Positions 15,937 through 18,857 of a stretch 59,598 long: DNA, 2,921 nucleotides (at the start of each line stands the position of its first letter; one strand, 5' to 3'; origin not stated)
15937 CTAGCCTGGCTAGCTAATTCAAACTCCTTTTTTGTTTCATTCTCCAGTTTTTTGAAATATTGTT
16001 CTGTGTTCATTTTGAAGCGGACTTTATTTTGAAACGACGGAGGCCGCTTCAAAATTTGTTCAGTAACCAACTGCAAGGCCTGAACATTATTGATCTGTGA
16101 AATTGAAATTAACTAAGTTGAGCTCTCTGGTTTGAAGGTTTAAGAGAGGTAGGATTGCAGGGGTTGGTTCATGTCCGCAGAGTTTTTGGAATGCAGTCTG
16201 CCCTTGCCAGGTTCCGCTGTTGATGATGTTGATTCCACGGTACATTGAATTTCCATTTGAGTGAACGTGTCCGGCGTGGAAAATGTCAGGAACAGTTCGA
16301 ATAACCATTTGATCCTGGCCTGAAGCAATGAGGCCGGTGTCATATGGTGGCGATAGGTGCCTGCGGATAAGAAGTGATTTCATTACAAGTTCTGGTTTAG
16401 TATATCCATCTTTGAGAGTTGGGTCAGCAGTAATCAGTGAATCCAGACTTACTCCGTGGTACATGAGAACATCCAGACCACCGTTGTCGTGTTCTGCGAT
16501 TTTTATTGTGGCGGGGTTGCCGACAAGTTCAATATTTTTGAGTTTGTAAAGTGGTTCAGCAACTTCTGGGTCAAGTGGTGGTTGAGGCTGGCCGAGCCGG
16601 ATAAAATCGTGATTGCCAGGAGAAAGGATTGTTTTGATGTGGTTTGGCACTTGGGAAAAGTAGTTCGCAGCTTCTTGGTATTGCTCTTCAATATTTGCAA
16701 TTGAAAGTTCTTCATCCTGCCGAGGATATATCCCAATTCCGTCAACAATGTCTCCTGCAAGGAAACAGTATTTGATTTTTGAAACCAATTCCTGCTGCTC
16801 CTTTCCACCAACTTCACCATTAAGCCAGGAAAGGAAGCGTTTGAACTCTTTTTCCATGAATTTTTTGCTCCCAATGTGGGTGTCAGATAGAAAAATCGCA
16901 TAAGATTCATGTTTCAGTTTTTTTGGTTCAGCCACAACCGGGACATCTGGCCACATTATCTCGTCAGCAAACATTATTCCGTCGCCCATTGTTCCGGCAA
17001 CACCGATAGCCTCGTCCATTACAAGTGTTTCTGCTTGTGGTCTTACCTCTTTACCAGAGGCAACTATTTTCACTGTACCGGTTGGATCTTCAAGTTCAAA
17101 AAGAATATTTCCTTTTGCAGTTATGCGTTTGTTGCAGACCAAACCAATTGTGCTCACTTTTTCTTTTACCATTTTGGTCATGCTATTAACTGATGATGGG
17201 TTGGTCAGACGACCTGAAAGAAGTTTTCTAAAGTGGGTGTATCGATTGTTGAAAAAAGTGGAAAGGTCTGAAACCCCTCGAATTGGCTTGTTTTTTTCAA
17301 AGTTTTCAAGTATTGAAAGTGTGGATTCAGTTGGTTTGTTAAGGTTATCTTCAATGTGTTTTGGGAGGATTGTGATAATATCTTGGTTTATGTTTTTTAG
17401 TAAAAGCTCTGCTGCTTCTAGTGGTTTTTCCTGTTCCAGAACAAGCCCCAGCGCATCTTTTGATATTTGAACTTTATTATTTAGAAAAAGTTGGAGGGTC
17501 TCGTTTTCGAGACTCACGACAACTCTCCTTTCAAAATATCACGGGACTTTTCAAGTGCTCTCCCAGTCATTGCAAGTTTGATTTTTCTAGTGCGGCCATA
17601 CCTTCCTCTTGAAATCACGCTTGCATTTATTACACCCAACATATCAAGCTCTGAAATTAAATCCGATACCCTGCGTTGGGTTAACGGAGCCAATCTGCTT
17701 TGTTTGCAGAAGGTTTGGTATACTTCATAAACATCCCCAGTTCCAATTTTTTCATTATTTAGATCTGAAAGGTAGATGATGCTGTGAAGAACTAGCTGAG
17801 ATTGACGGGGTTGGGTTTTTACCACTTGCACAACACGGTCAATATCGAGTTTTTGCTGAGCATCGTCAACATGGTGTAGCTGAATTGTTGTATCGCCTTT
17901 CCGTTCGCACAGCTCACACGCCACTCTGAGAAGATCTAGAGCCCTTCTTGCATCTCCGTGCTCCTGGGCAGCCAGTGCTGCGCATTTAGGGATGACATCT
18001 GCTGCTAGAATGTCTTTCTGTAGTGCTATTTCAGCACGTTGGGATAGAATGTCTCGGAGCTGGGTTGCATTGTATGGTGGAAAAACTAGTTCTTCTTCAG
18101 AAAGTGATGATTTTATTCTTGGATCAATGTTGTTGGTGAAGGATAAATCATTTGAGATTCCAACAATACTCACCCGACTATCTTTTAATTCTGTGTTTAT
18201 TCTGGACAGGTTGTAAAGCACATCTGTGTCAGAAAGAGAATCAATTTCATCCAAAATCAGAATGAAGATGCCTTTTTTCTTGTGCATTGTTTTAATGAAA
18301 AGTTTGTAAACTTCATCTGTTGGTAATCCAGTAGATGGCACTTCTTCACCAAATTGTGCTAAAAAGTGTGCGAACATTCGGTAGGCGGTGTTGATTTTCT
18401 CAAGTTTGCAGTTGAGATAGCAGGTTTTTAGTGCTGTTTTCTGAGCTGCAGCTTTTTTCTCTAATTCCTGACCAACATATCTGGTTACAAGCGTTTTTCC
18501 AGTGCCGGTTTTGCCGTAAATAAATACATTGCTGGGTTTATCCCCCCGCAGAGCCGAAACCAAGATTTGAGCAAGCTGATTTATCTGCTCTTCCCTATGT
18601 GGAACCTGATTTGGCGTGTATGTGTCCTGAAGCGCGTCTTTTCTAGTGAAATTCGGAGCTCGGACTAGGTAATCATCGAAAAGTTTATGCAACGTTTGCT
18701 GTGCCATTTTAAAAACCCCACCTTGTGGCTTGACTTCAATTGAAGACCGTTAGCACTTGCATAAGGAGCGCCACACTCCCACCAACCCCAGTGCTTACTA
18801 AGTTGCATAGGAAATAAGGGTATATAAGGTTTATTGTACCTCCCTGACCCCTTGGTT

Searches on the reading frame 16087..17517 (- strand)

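Call 10: search_protein_families(library=pfam, proteins=[window:16087-17517:-], max_evalue=0.00001)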
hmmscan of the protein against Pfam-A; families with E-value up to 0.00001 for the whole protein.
window:16087-17517:- (476 aa): 2 families
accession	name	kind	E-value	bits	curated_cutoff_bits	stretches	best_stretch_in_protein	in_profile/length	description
PF04042.21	DNA_pol_E_B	-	1.6e-08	34.7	29.1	1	208-417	2-203/210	DNA polymerase alpha/epsilon subunit B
PF00149.33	Metallophos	-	1.6e-07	32.4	21.5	1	208-420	4-190/191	Calcineurin-like phosphoesterase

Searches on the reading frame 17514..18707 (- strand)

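Call 10: search_protein_families(library=pfam, proteins=[window:17514-18707:-], max_evalue=0.00001)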
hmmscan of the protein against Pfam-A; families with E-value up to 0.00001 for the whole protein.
window:17514-18707:- (397 aa): 7 families
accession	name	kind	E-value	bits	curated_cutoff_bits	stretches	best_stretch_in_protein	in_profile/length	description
PF09079.17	Cdc6_C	-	1.3e-28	99.3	25.1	1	295-381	2-89/96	CDC6, C terminal winged helix domain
PF22703.2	Cdc6_lid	-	8.7e-26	90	27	1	218-285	1-68/68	Cdc6 AAA+ ATPase-type lid domain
PF13191.12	AAA_16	-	6.3e-12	46.7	32.6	1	34-167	1-155/167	AAA ATPase domain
PF13401.12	AAA_22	-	1.4e-10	42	27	1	59-177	6-116/130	AAA domain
PF22606.2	Cdc6-ORC-like_ATPase_lid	-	1.8e-08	34.6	27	1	212-268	1-57/60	Cdc6/ORC-like, ATPase lid domain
PF00004.35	AAA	-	2.8e-06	28.3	21.2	1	62-199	2-119/131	ATPase family associated with various cellular activities (AAA)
PF05621.17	TniB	-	8.8e-06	25.7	22.4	0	40-160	18-133/189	Bacterial TniB protein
